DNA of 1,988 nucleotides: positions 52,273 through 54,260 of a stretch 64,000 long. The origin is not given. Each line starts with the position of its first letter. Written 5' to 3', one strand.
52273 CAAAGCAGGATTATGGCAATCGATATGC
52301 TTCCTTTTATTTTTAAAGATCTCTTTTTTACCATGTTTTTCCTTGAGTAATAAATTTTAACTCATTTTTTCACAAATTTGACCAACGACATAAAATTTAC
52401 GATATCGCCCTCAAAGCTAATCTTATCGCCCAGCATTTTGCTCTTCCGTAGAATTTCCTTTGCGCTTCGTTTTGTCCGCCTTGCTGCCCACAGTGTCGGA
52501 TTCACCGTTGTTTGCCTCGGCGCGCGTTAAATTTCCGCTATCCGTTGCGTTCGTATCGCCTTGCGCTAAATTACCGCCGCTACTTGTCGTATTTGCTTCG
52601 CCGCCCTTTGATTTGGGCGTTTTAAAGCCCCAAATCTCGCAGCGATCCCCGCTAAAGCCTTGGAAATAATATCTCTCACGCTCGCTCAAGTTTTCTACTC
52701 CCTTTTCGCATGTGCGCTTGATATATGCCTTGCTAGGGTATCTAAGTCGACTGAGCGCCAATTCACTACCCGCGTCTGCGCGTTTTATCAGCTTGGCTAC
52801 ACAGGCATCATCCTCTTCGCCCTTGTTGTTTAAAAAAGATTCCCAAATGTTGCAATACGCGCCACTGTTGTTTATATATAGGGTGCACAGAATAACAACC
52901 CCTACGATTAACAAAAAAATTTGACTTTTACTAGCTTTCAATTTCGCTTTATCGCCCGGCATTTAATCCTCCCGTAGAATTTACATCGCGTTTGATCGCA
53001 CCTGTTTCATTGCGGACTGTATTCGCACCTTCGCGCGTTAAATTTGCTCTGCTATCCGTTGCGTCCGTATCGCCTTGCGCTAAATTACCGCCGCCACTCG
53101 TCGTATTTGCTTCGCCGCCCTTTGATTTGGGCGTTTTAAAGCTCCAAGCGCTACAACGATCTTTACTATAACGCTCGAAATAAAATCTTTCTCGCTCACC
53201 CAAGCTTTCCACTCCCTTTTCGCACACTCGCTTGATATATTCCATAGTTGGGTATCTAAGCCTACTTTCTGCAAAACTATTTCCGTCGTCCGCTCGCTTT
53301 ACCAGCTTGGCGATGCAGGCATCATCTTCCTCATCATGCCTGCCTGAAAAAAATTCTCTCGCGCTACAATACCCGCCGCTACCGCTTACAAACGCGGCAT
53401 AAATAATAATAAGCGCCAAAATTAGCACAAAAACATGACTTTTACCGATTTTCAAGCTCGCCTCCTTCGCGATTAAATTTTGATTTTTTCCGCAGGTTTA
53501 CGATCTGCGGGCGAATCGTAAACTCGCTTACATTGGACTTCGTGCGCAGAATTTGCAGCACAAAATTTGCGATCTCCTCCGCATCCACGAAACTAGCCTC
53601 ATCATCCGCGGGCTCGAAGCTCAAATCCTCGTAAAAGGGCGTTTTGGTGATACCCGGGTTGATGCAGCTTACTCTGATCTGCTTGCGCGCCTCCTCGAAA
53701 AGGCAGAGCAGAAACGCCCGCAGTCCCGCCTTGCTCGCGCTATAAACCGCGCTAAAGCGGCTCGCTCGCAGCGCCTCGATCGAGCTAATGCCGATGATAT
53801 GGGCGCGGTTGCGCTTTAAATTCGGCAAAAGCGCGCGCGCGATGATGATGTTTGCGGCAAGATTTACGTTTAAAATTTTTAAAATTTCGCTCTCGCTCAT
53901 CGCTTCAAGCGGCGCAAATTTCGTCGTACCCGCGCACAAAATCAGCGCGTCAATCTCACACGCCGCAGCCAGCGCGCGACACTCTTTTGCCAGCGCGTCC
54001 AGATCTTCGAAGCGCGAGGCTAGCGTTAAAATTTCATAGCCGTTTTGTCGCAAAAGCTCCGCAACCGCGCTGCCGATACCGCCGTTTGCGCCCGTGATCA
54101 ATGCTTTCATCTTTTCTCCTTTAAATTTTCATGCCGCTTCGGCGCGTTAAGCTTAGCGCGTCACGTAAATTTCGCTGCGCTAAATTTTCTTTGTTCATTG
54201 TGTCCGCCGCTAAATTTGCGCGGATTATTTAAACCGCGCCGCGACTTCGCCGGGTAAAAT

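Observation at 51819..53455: Triplicated signal-anchored Cys-motif proteins whose C-terminal tails are arrays of Campylobacter N-glycosylation sequons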

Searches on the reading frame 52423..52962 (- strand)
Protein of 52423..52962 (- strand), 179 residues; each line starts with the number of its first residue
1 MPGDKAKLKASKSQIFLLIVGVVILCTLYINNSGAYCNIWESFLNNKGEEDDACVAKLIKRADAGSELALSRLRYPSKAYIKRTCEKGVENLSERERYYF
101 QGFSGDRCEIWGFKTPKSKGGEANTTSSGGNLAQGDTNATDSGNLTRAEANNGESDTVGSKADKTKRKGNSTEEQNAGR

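Call 4: search_protein_families(library=pfam, proteins=[window:52423-52962:-], max_evalue=1)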
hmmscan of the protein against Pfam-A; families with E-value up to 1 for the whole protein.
window:52423-52962:- (179 aa): 0 families

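Call 5: find_homologous_proteins(query=window:52423-52962:-, max_evalue=0.01)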
Query window:52423-52962:- (179 aa): 922 proteins with E <= 0.01 among 986 candidates; the best 120 are listed.
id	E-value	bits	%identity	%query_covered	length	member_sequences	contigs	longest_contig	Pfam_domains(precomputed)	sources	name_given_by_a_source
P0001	9.1e-112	389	98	100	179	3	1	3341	-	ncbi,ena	-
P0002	3.6e-104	364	92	100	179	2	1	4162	-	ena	-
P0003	1.5e-103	362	93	100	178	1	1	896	-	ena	-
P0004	7.0e-102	356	89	100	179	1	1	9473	-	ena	-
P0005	1.4e-101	355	90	100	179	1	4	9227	-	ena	-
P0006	7.6e-101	353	89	100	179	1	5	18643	-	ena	-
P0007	1.3e-100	352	89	100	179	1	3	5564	-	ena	-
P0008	1.8e-100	352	89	100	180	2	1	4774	-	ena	-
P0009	1.1e-98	346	91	96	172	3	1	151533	-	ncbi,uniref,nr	ncbi:hypothetical protein [uncultured Campylobacter sp.]|uniref:hypothetical protein n=1 Tax=uncultu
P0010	1.3e-98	346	87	100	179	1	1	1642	-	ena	-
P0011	2.3e-98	345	88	100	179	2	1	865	-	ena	-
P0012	2.8e-98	345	88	100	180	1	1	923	-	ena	-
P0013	3.6e-98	344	87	100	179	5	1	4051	-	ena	-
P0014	8.4e-98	343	85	100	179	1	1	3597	-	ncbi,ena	-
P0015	3.2e-97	341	86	100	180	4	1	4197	-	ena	-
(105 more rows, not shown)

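Call 25: predict_structure(alignment_id=A2)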
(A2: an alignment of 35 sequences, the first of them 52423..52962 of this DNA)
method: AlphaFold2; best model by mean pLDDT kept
length: 179 residues; sequences in the alignment: 35
mean_pLDDT: 59.1   pTM: 0.43
mean pLDDT of the five models: 59.1, 58.6, 55.2, 55.0, 52.6
residues with pLDDT >= 90: 0; 70-90: 77; 50-70: 39; < 50: 63
segments of 3 or more residues with pLDDT < 50: 120-179
pLDDT, mean of each block of 10 residues (from residue 1): 51 76 72 57 54 81 82 81 87 85 78 70 34 30 32 27 30 34
secondary structure, 60 per line:
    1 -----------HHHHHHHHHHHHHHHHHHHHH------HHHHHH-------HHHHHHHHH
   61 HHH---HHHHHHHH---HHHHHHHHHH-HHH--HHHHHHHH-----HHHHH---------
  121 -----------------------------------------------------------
elements in order: H12-32 H39-44 H52-63 H67-74 H78-87 H94-101 H107-111
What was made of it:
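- On PglB-dependent N-glycoprotein (Campylobacter general N-glycosylation substrate): AF2 pLDDT is 27-34 with no secondary structure for residues 120-179 (call 25).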

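Call 27: search_protein_families(library=ncbifam, proteins=[window:52423-52962:-], max_evalue=0.01)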
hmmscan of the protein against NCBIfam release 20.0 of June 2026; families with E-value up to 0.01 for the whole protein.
window:52423-52962:- (179 aa): 0 families

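Call 29: fold_search(model_id=the predicted structure, library=pdb)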
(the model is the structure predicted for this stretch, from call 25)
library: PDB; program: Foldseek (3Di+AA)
matches with E <= 10: 13; with E <= 0.001: 0
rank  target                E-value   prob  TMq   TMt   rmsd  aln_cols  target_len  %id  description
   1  9isn_F                2.6e+00  0.09  0.13  0.19   9.1        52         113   25  Cryo-EM structure of Streptomyces coelicolor sigma factor shbA transcription initiation complex (released 2025-05-14)
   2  5f7q_E                3.1e+00  0.07  0.19  0.11   9.4       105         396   21  ROK repressor Lmo0178 from Listeria monocytogenes bound to operator (released 2016-09-07)
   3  5f7r_A                3.5e+00  0.08  0.19  0.13   8.1        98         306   24  ROK repressor Lmo0178 from Listeria monocytogenes bound to inducer (released 2016-09-07)
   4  6igx_D                4.7e+00  0.05  0.16  0.06   9.3        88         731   16  Crystal structure of human CAP-G in complex with CAP-H (released 2019-03-13)
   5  2e2o                  7.4e+00  0.07  0.21  0.14   8.2        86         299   12  Crystal structure of Sulfolobus tokodaii hexokinase in complex with glucose (released 2007-01-16)
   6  9n73_LR               7.4e+00  0.04  0.20  0.07   8.4       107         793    8  SSU processome maturation and disassembly, State G (released 2025-10-29)
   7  8h3a_I                7.4e+00  0.03  0.15  0.07   9.1        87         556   13  Cryo-EM Structure of the KBTBD2-CRL3~N8(removed)-CSN complex (released 2023-10-11)
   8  1kk7_Y                7.4e+00  0.02  0.14  0.16  15.2        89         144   13  SCALLOP MYOSIN IN THE NEAR RIGOR CONFORMATION (released 2002-10-09)
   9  5f7r_E                7.9e+00  0.04  0.19  0.13   8.1       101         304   21  ROK repressor Lmo0178 from Listeria monocytogenes bound to inducer (released 2016-09-07)
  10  8gq6_B                7.9e+00  0.03  0.16  0.07   9.6        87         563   14  Cryo-EM Structure of the KBTBD2-CUL3-Rbx1 dimeric complex (released 2023-09-06)
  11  9kp0_B                8.9e+00  0.02  0.12  0.07   6.7        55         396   14  Crystal structure of Oryza sativa HPPD (released 2025-06-25)
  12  4beh_MODEL_1_B        8.9e+00  0.02  0.10  0.14  28.6       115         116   18  Solution structure of human ribosomal protein P1.P2 heterodimer (released 2013-08-14)
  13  9kp0_A                1.0e+01  0.02  0.12  0.07   6.6        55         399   14  Crystal structure of Oryza sativa HPPD (released 2025-06-25)

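Call 33: search_solved_structures(query=A2, max_evalue=10, show_alignments=2)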
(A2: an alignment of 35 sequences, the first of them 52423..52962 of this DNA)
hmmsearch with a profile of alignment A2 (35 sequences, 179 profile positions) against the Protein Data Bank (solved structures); distinct sequences matched with E-value up to 10: 1.
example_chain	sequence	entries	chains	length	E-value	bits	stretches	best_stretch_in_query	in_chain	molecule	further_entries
9isn_F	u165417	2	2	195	0.1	15.7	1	53-121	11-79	ECF sigma factor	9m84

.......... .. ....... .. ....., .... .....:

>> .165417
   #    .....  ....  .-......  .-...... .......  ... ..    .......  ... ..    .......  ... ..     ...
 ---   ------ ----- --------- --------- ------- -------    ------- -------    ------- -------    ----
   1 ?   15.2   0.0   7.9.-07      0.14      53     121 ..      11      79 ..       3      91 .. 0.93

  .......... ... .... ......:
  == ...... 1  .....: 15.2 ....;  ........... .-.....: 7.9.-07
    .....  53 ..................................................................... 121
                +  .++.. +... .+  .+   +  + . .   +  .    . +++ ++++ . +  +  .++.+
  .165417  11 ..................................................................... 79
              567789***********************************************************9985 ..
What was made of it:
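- Its shared pattern is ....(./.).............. (calls 29, 33).
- Tried and rejected: A profile search of PDB sequences gave only an ECF sigma factor at E=0.1 (call 33), which I rejected as a chance helical-hairpin resemblance.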

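Call 34: search_protein_families(library=pfam, alignment_id=A2, max_evalue=10)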
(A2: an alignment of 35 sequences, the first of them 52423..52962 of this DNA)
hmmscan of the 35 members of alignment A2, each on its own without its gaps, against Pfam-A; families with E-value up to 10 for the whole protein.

A. member 1, window:52423-52962:- (179 aa): 0 families

B. families by the number of members that match (of 35 scanned): 5 families
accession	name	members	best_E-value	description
PF12645.13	HTH_16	2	0.12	Helix-turn-helix domain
PF05141.17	DIT1_PvcA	1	0.032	Pyoverdine/dityrosine biosynthesis protein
PF10748.14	HofP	1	0.058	DNA utilization proteins HofP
PF02709.20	Glyco_transf_7C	1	0.14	N-terminal domain of galactosyltransferase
PF20216.3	DUF6576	1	0.22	Family of unknown function (DUF6576)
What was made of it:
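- On ECF sigma factor region 2 (sigma70_r2): No Pfam sigma70_r2 hit was found (calls 4, 34).
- Closest known: Sel1-like repeat / Helicobacter cysteine-rich proteins. Different: None of the 35 members matches Pfam Sel1 or TPR even at E<=10 (call 34).
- Two members weakly touch Pfam HTH_16 (call 34).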

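Call 56: search_protein_families(library=padloc, proteins=[window:52423-52962:-], max_evalue=0.01)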
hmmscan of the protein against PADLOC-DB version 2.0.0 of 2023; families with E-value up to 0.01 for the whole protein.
window:52423-52962:- (179 aa): 0 families

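Call 57: search_protein_families(library=phrogs, proteins=[window:52423-52962:-], max_evalue=0.01)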
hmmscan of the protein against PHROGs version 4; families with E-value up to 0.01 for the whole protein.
window:52423-52962:- (179 aa): 0 families
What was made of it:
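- Tried and rejected: Remote homology: Pfam, NCBIfam, PADLOC and PHROGs gave nothing for the three proteins (calls 4, 27, 34, 56, 57).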

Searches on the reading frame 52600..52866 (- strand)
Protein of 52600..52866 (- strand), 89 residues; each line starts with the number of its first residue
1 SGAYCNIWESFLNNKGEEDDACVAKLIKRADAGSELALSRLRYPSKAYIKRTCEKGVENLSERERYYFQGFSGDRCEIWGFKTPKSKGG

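Call 52: predict_structure(alignment_id=A3)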
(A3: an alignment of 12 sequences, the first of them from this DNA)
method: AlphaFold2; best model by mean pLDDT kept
length: 89 residues; sequences in the alignment: 12
mean_pLDDT: 74.2   pTM: 0.61
mean pLDDT of the five models: 74.2, 72.5, 72.3, 70.8, 70.3
residues with pLDDT >= 90: 1; 70-90: 61; 50-70: 22; < 50: 5
segments of 3 or more residues with pLDDT < 50: 1-3
pLDDT, mean of each block of 10 residues (from residue 1): 51 59 85 85 83 85 77 77 65
secondary structure, 60 per line:
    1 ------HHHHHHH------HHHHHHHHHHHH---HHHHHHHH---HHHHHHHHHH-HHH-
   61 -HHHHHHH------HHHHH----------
elements in order: H7-13 H20-31 H35-42 H46-55 H62-68 H75-79
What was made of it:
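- AF2 gives a TM helix at 12-32, a helical core with pLDDT about 80-87, and a tail with pLDDT about 30 (calls 25, 52).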

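Call 55: fold_search(model_id=the predicted structure, library=pdb)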
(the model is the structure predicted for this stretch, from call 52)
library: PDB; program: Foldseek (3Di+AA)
matches with E <= 10: 7; with E <= 0.001: 0
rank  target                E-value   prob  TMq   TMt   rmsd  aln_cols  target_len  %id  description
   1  5f7r_E                1.4e+00  0.12  0.29  0.12   9.1        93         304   19  ROK repressor Lmo0178 from Listeria monocytogenes bound to inducer (released 2016-09-07)
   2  5f7q_E                2.5e+00  0.08  0.29  0.10   9.2        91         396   19  ROK repressor Lmo0178 from Listeria monocytogenes bound to operator (released 2016-09-07)
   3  9sni_B                2.6e+00  0.06  0.29  0.24   9.2       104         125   16  CTLH-CRA domain of murine Twa1 (released 2026-02-18)
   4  2ch6_C                5.9e+00  0.04  0.26  0.09  12.8        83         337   16  Crystal structure of human N-acetylglucosamine kinase in complex with ADP and glucose (released 2006-09-18)
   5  9isn_F                6.6e+00  0.06  0.23  0.19   9.1        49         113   26  Cryo-EM structure of Streptomyces coelicolor sigma factor shbA transcription initiation complex (released 2025-05-14)
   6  7b51_A                9.4e+00  0.07  0.40  0.05   4.3        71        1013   14  Crystal structure of human CRM1 covalently modified by 2-mercaptoethanol at Cys528 (released 2021-03-10)
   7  2e2o                  1.0e+01  0.06  0.35  0.14   9.0        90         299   11  Crystal structure of Sulfolobus tokodaii hexokinase in complex with glucose (released 2007-01-16)
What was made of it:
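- On Sel1-like repeat (PF08238) / TPR-like: Foldseek against the PDB with the full model and the core model gave no hit with E<=0.001 and no SLR or TPR in either list (calls 29, 55).
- On ECF sigma factor region 2 (sigma70_r2): The only match is 9isn_F, at E=0.1 by HMM and E=2.6-6.6 by Foldseek (calls 29, 33, 55).
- Closest known: Sel1-like repeat / Helicobacter cysteine-rich proteins. Different: No SLR or TPR structure appears among the Foldseek hits (calls 29, 55).
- Tried and rejected: Both gave no Foldseek hit in the PDB below E=1 (calls 25, 29, 52, 55).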

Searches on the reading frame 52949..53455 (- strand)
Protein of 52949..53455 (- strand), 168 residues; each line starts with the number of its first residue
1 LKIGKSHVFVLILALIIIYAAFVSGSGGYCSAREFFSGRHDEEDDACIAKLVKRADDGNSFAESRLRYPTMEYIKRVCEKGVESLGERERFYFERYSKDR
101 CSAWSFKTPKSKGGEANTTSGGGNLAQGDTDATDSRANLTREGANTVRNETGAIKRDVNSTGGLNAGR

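Call 4: search_protein_families(library=pfam, proteins=[window:52949-53455:-], max_evalue=1)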
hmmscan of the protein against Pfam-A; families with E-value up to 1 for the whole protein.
window:52949-53455:- (168 aa): 1 family
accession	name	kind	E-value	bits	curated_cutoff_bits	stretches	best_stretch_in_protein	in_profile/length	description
PF20216.3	DUF6576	-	0.22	12.1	27.3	1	78-98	26-46/47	Family of unknown function (DUF6576)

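Call 27: search_protein_families(library=ncbifam, proteins=[window:52949-53455:-], max_evalue=0.01)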
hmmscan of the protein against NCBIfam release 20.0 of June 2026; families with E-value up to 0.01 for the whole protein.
window:52949-53455:- (168 aa): 0 families

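Call 56: search_protein_families(library=padloc, proteins=[window:52949-53455:-], max_evalue=0.01)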
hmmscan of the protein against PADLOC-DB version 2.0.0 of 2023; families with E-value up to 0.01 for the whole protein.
window:52949-53455:- (168 aa): 0 families

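Call 57: search_protein_families(library=phrogs, proteins=[window:52949-53455:-], max_evalue=0.01)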
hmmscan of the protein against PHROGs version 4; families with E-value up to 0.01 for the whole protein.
window:52949-53455:- (168 aa): 0 families

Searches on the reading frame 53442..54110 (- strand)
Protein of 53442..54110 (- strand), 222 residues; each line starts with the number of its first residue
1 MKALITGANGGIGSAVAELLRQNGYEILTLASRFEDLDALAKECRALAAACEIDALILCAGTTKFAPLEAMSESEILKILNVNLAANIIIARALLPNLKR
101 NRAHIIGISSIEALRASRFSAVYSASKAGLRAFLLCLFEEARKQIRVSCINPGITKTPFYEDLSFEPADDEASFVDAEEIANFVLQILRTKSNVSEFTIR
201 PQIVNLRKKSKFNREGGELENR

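Call 4: search_protein_families(library=pfam, proteins=[window:53442-54110:-], max_evalue=1)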
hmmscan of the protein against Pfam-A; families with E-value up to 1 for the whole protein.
window:53442-54110:- (222 aa): 12 families
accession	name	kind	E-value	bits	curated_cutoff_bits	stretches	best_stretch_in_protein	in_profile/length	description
PF00106.31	adh_short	-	3e-33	115.4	26.6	2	51-162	76-189/195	short chain dehydrogenase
PF13561.12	adh_short_C2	-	3.2e-21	76.4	27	2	35-185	56-214/236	Enoyl-(Acyl carrier protein) reductase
PF08659.16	KR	-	1.4e-08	35.3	22.6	2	4-41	4-41/180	KR domain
PF01370.27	Epimerase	-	2.5e-08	34.1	20.9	1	3-89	1-99/240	NAD dependent epimerase/dehydratase family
PF04321.23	RmlD_sub_bind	-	1.1e-05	25.1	27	1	1-91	1-86/287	RmlD substrate binding domain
PF08643.16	DUF1776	-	0.00063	19.7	25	1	64-154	104-198/294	Fungal family of unknown function (DUF1776)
PF16363.11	GDP_Man_Dehyd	-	0.0021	18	27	1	4-38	1-35/332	GDP-mannose 4,6 dehydratase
PF03853.21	YjeF_N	-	0.0048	17.3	24.9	1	7-55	35-84/169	YjeF-related protein N-terminus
PF00532.27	Peripla_BP_1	-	0.04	13.8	22.2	1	15-86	22-91/281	Periplasmic binding proteins and sugar binding domain of LacI family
PF05368.20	NmrA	-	0.046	13.7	27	0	167-200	179-215/298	NmrA-like family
PF03435.24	Sacchrp_dh_NADP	-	0.051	14.3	25.1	1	4-43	2-42/129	Saccharopine dehydrogenase NADP binding domain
PF13460.12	NAD_binding_10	-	0.053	13.8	27.2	1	7-45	1-40/184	NAD(P)H-binding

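Call 27: search_protein_families(library=ncbifam, proteins=[window:53442-54110:-], max_evalue=0.01)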
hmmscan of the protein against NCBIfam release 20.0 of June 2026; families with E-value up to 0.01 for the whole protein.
window:53442-54110:- (222 aa): 211 families (the best 25 are shown)
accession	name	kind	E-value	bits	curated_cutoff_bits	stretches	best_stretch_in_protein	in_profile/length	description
NF006073.0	PRK08219.1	equivalog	3.1e-33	115.4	218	1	3-202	6-225/227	SDR family oxidoreductase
NF005806.0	PRK07666.1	equivalog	2.8e-29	102.1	286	2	52-192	84-225/239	3-ketoacyl-ACP reductase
NF005594.0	PRK07326.1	equivalog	5.5e-28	98.1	271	2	51-202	81-232/237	SDR family oxidoreductase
NF005672.0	PRK07454.1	equivalog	1.4e-26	93.1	234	2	50-190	81-223/241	SDR family oxidoreductase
NF047420.2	EF_P_mod_YmfI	equivalog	1.4e-25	90.4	238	2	45-193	66-222/236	elongation factor P 5-aminopentanone reductase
NF006565.0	PRK09072.1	equivalog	3.2e-25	89.2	238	2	50-193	77-223/265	SDR family oxidoreductase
NF009466.0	PRK12826.1-2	subfamily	5.6e-23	81.7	222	2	48-185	77-223/248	3-oxoacyl-ACP reductase FabG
TIGR01830.1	3oxo_ACP_reduc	equivalog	6.3e-23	81.7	297.75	2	47-169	71-195/239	3-oxoacyl-[acyl-carrier-protein] reductase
NF005559.1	PRK07231.1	subfamily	6.7e-23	81.5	215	2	45-171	73-203/249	glucose 1-dehydrogenase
NF009464.0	PRK12824.1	subfamily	1.1e-22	80.9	269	2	48-163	76-193/245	3-oxoacyl-ACP reductase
NF006123.0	PRK08267.1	equivalog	5.8e-22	78.2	261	2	47-210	71-241/261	SDR family oxidoreductase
NF004823.0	PRK06179.1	subfamily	8.4e-22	77.9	310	1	3-163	8-187/271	oxidoreductase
TIGR01963.1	PHB_DH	subfamily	1.9e-21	76.5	307.05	2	47-161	73-189/255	3-hydroxybutyrate dehydrogenase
TIGR04316.1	dhbA_paeA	equivalog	2.8e-21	76.2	300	2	39-170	61-195/250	2,3-dihydro-2,3-dihydroxybenzoate dehydrogenase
NF005075.0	PRK06500.1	equivalog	3.8e-21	75.6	336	1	36-173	66-201/249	SDR family oxidoreductase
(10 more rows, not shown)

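Call 56: search_protein_families(library=padloc, proteins=[window:53442-54110:-], max_evalue=0.01)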
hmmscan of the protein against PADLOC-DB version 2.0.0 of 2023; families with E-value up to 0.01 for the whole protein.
window:53442-54110:- (222 aa): 0 families
